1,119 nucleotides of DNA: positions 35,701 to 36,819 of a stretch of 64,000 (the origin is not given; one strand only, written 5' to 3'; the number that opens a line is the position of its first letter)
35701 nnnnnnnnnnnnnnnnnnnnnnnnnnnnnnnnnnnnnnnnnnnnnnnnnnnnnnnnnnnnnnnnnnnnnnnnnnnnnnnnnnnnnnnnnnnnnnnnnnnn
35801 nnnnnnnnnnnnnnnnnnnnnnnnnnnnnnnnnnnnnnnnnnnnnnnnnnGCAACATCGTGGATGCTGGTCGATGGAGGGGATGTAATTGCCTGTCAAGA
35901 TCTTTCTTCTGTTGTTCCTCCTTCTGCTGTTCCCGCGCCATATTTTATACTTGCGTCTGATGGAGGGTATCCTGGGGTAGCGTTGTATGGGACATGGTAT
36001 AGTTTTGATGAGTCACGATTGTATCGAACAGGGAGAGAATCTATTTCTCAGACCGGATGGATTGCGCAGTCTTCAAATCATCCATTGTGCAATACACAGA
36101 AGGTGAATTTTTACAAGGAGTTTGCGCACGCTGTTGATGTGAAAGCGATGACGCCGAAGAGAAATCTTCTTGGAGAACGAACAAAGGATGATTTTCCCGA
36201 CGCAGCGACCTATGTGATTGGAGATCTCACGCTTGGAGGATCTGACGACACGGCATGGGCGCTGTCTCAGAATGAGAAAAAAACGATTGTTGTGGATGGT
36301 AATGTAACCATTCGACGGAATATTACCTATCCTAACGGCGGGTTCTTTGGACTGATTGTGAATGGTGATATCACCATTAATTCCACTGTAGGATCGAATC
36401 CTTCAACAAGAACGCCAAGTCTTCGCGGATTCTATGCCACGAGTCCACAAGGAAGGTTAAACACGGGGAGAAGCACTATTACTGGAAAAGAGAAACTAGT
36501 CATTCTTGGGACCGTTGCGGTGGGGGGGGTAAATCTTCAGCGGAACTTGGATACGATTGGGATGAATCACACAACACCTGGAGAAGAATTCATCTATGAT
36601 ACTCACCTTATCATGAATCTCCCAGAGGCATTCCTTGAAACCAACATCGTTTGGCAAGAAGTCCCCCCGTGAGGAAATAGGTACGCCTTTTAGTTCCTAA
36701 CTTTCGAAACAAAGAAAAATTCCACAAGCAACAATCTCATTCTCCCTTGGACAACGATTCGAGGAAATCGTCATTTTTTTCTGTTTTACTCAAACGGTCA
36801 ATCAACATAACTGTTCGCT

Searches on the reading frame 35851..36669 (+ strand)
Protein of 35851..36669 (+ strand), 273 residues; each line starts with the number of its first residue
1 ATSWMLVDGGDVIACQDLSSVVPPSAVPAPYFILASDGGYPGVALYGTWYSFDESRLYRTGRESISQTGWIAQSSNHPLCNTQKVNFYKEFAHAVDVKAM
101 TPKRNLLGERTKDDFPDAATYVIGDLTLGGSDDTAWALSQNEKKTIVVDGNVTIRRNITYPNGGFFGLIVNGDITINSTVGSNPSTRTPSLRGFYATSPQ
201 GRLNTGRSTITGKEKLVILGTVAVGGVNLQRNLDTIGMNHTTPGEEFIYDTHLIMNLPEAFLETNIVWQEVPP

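Call 82: search_solved_structures(query=A5, max_evalue=10)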
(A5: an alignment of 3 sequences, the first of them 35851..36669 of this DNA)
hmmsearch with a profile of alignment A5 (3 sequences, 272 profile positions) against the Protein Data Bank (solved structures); distinct sequences matched with E-value up to 10: 4.
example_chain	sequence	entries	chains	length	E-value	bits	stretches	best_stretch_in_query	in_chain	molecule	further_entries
6ag0_A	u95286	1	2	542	0.55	12.9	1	7-54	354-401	Alpha-amylase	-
3nbr_A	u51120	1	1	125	0.8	12.4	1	170-200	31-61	Steroid Delta-isomerase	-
1ogz_A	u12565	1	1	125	1.2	11.8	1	170-199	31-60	STEROID DELTA-ISOMERASE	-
3mhe_A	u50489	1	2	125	1.5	11.5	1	170-200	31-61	Steroid Delta-Isomerase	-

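Call 84: search_protein_families(library=pfam, alignment_id=A5, max_evalue=1)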
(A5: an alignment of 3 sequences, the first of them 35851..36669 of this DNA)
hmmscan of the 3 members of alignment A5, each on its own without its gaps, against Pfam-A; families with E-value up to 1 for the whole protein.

A. member 1, window:35851-36669:+ (273 aa): 1 family
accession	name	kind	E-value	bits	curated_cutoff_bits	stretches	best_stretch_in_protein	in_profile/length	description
PF23981.1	DUF7305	-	0.0095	16.3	27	1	117-212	47-142/185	Domain of unknown function (DUF7305)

B. families by the number of members that match (of 3 scanned): 1 family
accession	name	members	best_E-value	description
PF23981.1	DUF7305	2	0.0041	Domain of unknown function (DUF7305)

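Call 89: find_related_loci(query=A5, collection=metagenome_contigs, flank=8000)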
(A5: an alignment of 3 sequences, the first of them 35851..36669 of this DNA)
Query A5 (273 aa) in metagenome_contigs; peptide patterns used: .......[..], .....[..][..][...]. (x = any residue, [..] = any of these).
218 stretches matched a pattern; 30 encode a relative of the query (tblastn E <= 1e-3); 30 distinct loci.
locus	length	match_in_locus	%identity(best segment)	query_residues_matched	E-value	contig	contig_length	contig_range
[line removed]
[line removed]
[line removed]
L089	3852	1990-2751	34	2-268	8e-39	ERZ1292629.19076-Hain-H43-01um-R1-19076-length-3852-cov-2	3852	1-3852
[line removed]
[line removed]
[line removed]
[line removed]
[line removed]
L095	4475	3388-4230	32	4-273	1e-24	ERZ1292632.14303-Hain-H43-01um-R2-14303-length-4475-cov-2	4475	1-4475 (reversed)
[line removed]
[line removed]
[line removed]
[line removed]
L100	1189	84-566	35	119-273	4e-17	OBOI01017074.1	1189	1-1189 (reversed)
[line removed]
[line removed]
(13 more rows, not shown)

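Call 96: search_protein_families(library=pfam, proteins=[L087:5078-6025:+, L087:6097-7113:+, L087:1813-4731:+, L096:5163-6650:+, L096:6751-7335:+, L101:2089-4176:+, L101:4254-4943:+, L097:5486-7057:+, L104:3987-5885:+, L090:5726-7084:+], max_evalue=0.01)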
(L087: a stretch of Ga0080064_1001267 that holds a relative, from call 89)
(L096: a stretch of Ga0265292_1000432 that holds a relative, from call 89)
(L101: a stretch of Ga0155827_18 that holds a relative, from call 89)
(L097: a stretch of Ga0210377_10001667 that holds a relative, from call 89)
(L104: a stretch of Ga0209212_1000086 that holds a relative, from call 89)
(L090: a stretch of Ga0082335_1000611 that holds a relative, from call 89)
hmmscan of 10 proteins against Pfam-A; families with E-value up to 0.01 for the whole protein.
L087:5078-6025:+ (316 aa): 0 families

L087:6097-7113:+ (339 aa): 0 families

L087:1813-4731:+ (973 aa): 0 families

L096:5163-6650:+ (496 aa): 0 families

L096:6751-7335:+ (195 aa): 0 families

L101:2089-4176:+ (696 aa): 0 families

L101:4254-4943:+ (230 aa): 0 families

L097:5486-7057:+ (524 aa): 0 families

L104:3987-5885:+ (633 aa): 0 families

L090:5726-7084:+ (453 aa): 0 families

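Call 98: search_protein_families(library=pfam, proteins=[L097:1834-2271:+, L097:2271-2750:+, L097:2754-3200:+, L097:3188-3691:+, L097:8814-9719:+, L097:9725-10738:+, L097:10716-11282:+, L097:11282-11956:+, L099:3864-5138:+, L097:7104-8762:+], max_evalue=0.01)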
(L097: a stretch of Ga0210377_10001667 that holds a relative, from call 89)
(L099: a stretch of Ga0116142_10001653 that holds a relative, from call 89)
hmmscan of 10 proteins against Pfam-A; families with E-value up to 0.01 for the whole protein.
L097:1834-2271:+ (146 aa): 2 families
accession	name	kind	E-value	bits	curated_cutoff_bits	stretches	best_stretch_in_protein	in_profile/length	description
PF07963.17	N_methyl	-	2e-08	33.9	21.2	1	4-27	2-25/27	Prokaryotic N-terminal methylation motif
PF08334.16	T2SSG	-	0.0005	20.5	21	1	33-115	3-88/108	Type II secretion system (T2SS), protein G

L097:2271-2750:+ (160 aa): 2 families
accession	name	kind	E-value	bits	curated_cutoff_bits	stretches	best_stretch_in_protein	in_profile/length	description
PF07963.17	N_methyl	-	0.00027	20.8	21.2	1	3-24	4-25/27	Prokaryotic N-terminal methylation motif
PF12019.13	GspH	-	0.0018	19.2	21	1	41-157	1-108/108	Type II transport protein GspH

L097:2754-3200:+ (149 aa): 2 families
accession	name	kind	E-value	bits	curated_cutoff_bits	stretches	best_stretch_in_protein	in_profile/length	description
PF13967.11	RSN1_TM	-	0.0011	19.2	27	1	74-144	50-121/156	Late exocytosis, associated with Golgi transport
PF07963.17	N_methyl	-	0.0039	17.2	21.2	1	3-28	1-26/27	Prokaryotic N-terminal methylation motif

L097:3188-3691:+ (168 aa): 1 family
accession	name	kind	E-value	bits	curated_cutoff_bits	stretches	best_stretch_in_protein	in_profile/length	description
PF07963.17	N_methyl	-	2.5e-07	30.4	21.2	1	5-28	2-25/27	Prokaryotic N-terminal methylation motif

L097:8814-9719:+ (302 aa): 0 families

L097:9725-10738:+ (338 aa): 5 families
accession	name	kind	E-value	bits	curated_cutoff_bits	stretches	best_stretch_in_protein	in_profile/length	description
PF11104.14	PilM_2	-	1e-38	133.6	27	1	4-336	1-338/340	Type IV pilus assembly protein PilM;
PF14450.12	FtsA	-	2.5e-18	67.1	31.8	1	179-306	2-112/127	Cell division protein FtsA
PF06723.19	MreB_Mbl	-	3e-09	36.6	27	1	175-216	145-186/327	MreB/Mbl protein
PF25216.1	Volactin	-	5e-09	36.5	35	1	1-285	1-279/321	Volactin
PF08841.16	DDR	-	0.00015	21.4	24.6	1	157-231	114-190/328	Diol dehydratase reactivase ATPase-like domain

L097:10716-11282:+ (189 aa): 1 family
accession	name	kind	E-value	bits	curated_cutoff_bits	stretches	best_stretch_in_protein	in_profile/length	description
PF02635.20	DsrE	-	0.0023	18.6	22.7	1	25-83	13-69/116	DsrE/DsrF-like family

L097:11282-11956:+ (225 aa): 1 family
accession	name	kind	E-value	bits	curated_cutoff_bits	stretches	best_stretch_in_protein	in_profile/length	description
PF04350.18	PilO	-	0.0049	17.4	22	1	53-161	20-127/145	Pilus assembly protein, PilO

L099:3864-5138:+ (425 aa): 4 families
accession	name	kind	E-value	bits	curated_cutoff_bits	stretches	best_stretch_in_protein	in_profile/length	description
PF01476.26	LysM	-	2.5e-29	101.4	20.9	2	303-346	1-43/43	LysM domain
PF23473.1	LysM3_LYK4_5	-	2.1e-05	24.9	29.3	0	303-338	5-39/48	LYK4/5 LysM3 domain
PF23577.1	LysM_RLK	-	0.0037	17.7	27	0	235-262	5-32/44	LysM domain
PF23446.1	LysM1_NFP_LYK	-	0.0046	18.2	36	0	303-346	8-54/60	NFP/LYK LysM1 domain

L097:7104-8762:+ (553 aa): 0 families
